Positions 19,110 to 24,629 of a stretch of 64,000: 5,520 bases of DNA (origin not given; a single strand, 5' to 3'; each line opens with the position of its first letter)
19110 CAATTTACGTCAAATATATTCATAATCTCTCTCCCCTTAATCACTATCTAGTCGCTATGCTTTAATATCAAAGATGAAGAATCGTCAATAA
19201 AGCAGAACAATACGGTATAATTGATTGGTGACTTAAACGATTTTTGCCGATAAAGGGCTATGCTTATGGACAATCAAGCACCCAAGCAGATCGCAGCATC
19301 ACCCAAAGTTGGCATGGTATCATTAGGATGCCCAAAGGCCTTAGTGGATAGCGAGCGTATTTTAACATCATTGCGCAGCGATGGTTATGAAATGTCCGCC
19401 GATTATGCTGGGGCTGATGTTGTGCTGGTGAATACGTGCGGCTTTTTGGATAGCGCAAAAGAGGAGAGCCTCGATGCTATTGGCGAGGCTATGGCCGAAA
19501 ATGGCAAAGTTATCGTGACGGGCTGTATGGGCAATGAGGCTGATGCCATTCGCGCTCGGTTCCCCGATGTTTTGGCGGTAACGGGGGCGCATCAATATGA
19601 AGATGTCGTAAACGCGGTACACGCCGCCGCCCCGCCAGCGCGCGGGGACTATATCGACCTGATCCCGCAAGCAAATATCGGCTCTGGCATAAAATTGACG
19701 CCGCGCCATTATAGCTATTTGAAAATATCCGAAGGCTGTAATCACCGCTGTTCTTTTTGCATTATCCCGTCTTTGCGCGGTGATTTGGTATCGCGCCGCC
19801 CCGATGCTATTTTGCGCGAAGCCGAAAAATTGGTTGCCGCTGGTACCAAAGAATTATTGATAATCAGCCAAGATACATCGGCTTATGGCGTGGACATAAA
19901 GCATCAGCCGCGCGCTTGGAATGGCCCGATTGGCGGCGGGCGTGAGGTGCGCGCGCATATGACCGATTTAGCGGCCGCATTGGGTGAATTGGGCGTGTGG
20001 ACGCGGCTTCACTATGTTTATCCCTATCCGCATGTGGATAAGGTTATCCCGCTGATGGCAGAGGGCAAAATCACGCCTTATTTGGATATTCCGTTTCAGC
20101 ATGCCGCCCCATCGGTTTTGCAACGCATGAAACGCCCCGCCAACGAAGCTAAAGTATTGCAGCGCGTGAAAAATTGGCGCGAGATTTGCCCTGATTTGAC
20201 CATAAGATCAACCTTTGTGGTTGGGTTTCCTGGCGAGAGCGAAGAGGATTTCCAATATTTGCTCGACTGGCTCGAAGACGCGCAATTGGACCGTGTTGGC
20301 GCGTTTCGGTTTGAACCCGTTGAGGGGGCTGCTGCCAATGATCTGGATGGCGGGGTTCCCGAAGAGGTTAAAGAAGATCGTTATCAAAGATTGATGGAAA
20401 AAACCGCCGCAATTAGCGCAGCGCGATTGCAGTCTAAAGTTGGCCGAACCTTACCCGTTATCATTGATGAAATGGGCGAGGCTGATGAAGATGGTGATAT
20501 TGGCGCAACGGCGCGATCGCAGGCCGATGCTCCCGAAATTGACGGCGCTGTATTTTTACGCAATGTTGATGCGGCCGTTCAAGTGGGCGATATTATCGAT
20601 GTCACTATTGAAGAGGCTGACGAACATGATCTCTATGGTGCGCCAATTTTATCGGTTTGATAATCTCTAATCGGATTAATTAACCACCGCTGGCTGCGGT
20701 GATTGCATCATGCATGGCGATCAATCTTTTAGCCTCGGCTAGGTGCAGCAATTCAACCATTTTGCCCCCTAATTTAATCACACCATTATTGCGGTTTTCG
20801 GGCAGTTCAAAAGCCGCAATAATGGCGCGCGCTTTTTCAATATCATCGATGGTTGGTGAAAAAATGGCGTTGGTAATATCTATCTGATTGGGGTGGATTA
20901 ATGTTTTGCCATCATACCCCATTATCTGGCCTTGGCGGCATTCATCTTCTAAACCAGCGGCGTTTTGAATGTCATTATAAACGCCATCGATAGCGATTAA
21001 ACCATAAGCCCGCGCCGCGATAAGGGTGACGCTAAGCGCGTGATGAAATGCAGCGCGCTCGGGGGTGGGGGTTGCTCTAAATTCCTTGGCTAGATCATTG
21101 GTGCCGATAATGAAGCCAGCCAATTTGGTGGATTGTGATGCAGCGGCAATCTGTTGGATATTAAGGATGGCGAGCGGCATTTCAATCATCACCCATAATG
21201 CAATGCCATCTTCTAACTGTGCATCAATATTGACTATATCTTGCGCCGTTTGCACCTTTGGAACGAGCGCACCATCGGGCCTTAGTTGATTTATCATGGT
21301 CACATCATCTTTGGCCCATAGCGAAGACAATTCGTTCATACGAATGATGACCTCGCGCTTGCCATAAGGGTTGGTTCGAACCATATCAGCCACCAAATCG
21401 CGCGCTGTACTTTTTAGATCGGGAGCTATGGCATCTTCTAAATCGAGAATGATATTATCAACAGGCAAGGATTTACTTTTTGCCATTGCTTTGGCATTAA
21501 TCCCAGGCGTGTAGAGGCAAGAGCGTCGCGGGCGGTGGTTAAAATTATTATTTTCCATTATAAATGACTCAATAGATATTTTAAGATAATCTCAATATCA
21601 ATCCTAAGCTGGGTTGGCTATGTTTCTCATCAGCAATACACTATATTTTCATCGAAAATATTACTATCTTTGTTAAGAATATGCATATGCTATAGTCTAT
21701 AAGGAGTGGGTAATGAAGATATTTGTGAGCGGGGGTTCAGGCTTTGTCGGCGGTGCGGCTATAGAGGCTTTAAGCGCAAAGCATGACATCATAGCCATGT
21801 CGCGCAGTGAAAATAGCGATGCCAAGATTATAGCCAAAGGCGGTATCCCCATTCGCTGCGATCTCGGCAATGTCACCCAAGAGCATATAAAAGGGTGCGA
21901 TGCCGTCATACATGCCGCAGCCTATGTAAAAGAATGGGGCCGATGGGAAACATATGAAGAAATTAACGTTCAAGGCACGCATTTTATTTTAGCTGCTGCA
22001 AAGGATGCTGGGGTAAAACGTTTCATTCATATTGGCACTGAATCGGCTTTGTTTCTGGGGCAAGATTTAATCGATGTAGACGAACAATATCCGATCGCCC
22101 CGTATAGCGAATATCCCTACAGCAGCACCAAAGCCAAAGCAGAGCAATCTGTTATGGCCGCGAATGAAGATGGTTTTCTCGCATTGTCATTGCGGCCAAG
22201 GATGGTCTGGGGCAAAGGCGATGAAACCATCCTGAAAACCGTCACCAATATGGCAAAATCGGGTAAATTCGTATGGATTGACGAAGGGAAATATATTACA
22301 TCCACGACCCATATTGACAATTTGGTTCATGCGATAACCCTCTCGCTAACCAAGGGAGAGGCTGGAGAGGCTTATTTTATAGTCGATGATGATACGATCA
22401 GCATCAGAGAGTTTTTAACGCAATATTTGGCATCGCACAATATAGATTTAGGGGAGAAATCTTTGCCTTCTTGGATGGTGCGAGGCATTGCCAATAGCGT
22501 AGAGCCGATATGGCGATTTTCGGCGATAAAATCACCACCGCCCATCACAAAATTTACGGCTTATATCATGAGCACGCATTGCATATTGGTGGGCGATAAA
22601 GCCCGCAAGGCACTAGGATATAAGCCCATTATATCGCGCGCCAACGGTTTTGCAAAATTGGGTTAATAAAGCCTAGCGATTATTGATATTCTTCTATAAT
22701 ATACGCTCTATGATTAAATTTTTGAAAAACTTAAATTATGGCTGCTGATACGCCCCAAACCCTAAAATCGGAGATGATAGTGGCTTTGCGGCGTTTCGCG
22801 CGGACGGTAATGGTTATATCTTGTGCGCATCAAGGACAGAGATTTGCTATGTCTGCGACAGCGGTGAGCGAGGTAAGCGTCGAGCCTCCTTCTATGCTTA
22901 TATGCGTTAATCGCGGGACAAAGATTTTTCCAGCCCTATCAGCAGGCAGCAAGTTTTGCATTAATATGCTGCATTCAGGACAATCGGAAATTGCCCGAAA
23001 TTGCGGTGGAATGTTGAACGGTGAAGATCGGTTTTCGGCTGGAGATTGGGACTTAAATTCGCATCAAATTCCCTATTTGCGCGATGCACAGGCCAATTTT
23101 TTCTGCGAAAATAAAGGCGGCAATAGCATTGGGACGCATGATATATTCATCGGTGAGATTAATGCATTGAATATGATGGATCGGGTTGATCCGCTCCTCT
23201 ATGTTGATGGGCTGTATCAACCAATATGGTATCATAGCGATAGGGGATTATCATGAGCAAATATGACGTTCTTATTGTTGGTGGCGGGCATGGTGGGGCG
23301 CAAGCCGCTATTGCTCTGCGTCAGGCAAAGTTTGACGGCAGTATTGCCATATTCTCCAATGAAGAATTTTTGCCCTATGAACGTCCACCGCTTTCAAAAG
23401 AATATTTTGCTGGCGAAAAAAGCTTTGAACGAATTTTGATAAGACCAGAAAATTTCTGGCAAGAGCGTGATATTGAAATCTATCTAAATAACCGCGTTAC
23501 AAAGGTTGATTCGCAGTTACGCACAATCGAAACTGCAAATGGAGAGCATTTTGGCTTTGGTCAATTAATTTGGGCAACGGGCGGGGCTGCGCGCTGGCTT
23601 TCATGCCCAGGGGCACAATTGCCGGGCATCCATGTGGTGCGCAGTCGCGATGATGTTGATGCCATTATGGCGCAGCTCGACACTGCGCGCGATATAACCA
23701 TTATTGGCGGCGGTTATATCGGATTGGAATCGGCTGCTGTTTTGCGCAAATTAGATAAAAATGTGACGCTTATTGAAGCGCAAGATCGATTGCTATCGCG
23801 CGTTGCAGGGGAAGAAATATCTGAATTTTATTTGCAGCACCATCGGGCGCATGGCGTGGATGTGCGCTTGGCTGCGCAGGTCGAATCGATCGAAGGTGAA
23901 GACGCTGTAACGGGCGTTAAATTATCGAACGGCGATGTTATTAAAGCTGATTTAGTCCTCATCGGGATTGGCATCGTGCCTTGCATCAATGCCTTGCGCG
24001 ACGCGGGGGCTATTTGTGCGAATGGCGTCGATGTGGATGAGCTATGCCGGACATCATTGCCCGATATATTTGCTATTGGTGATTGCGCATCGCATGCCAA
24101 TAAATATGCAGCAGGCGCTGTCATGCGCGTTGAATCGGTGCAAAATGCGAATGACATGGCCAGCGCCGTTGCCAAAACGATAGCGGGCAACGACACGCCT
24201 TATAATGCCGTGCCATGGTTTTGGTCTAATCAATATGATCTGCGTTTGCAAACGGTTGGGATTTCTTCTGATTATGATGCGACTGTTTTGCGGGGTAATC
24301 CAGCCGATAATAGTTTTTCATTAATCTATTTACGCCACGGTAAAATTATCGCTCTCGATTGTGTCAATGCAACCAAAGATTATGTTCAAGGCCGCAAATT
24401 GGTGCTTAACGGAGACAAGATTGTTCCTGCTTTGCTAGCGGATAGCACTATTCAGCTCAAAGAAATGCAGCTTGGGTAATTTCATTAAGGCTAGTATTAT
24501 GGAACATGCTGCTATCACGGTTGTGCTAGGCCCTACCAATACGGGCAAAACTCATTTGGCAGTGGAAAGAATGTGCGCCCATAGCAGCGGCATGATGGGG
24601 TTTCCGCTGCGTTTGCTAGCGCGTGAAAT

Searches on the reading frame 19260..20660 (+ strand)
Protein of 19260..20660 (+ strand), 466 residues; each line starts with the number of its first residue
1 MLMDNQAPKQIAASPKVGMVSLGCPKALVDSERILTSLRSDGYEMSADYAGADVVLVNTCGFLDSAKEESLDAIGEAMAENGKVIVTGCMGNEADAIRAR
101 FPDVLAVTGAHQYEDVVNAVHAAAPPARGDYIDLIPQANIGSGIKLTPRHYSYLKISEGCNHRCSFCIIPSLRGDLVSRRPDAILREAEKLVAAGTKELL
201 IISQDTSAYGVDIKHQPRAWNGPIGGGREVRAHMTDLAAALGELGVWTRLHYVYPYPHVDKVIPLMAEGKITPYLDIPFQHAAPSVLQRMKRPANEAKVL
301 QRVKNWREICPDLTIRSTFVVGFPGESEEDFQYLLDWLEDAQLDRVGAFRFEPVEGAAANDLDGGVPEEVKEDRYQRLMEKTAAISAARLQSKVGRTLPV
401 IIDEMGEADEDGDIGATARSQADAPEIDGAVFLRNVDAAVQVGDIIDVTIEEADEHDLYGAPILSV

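Call 56: search_protein_families(library=pfam, proteins=[window:19260-20660:+], max_evalue=0.00001)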
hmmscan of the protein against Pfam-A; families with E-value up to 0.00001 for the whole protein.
window:19260-20660:+ (466 aa): 3 families
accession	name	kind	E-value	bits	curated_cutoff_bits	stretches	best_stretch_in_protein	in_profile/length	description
PF04055.27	Radical_SAM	-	8.6e-23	81.8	29.5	1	155-338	2-166/166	Radical SAM superfamily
PF00919.26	UPF0004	-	1.7e-19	70.1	27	1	16-105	1-94/98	Uncharacterized protein family UPF0004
PF18693.7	TRAM_2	-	3.6e-16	59.5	27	1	394-463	1-63/63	TRAM domain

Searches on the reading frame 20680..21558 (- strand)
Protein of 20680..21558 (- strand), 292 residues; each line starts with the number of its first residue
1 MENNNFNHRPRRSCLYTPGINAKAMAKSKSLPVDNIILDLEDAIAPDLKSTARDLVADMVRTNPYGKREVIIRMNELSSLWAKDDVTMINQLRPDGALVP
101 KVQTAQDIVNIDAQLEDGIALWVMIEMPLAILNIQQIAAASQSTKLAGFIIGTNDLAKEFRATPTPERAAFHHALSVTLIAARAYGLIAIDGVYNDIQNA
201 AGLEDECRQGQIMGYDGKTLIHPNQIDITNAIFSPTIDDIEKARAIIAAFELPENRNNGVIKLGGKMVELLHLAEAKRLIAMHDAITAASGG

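Call 56: search_protein_families(library=pfam, proteins=[window:20680-21558:-], max_evalue=0.00001)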
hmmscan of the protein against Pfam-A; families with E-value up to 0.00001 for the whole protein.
window:20680-21558:- (292 aa): 2 families
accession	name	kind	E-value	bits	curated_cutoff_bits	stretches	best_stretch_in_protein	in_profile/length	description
PF03328.21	HpcH_HpaI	-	1e-37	130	25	1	12-223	1-221/221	HpcH/HpaI aldolase/citrate lyase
PF15617.12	C-C_Bond_Lyase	-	1.3e-10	41.4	28.4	1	14-270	10-301/320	C-C_Bond_Lyase of the TIM-Barrel fold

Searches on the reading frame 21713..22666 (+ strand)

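Call 56: search_protein_families(library=pfam, proteins=[window:21713-22666:+], max_evalue=0.00001)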
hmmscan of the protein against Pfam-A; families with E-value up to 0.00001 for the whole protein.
window:21713-22666:+ (317 aa): 7 families
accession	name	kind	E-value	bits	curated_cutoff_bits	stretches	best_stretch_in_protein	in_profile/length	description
PF01073.25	3Beta_HSD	-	1.9e-31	109.6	22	1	5-250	2-277/280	3-beta hydroxysteroid dehydrogenase/isomerase family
PF01370.27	Epimerase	-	6.5e-27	94.9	20.9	1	3-221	1-237/240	NAD dependent epimerase/dehydratase family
PF16363.11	GDP_Man_Dehyd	-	5e-13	49.7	27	1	4-249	1-273/332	GDP-mannose 4,6 dehydratase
PF04321.23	RmlD_sub_bind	-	3.4e-12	46.5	27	1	1-228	1-217/287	RmlD substrate binding domain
PF07993.18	NAD_binding_4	-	4.8e-12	46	20.1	1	56-176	83-218/258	Male sterility protein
PF13460.12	NAD_binding_10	-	1.1e-10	42.1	27.2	1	7-113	1-102/184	NAD(P)H-binding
PF05368.20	NmrA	-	8.3e-06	26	27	0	2-106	4-104/298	NmrA-like family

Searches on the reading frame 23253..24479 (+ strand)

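Call 56: search_protein_families(library=pfam, proteins=[window:23253-24479:+], max_evalue=0.00001)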
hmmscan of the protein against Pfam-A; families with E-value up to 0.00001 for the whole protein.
window:23253-24479:+ (408 aa): 9 families
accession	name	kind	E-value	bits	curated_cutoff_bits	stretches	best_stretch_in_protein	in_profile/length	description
PF07992.20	Pyr_redox_2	-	1.3e-68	232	26.1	1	4-303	1-291/291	Pyridine nucleotide-disulphide oxidoreductase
PF14759.12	Reductase_C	-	2.8e-28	98.7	25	1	322-405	1-84/85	Reductase C-terminal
PF00070.33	Pyr_redox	-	9.6e-24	84.1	22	1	148-226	2-81/82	Pyridine nucleotide-disulphide oxidoreductase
PF13738.12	Pyr_redox_3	-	1.5e-10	41.3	30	1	69-276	91-305/305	Pyridine nucleotide-disulphide oxidoreductase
PF01266.30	DAO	-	1.9e-10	41.2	27.9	0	147-179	1-33/353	FAD dependent oxidoreductase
PF03486.20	HI0933_like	-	6.1e-10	39.4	50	0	147-184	2-39/244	HI0933-like protein Rossmann domain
PF13450.12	NAD_binding_8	-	5.3e-08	33.5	21.9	0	150-189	1-40/68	NAD(P)-binding Rossmann-like domain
PF00890.30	FAD_binding_2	-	3.5e-07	30.2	20.4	0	5-37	1-31/414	FAD binding domain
PF01134.28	GIDA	-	8.8e-07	28.7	22.1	0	5-27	1-23/391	Glucose inhibited division protein A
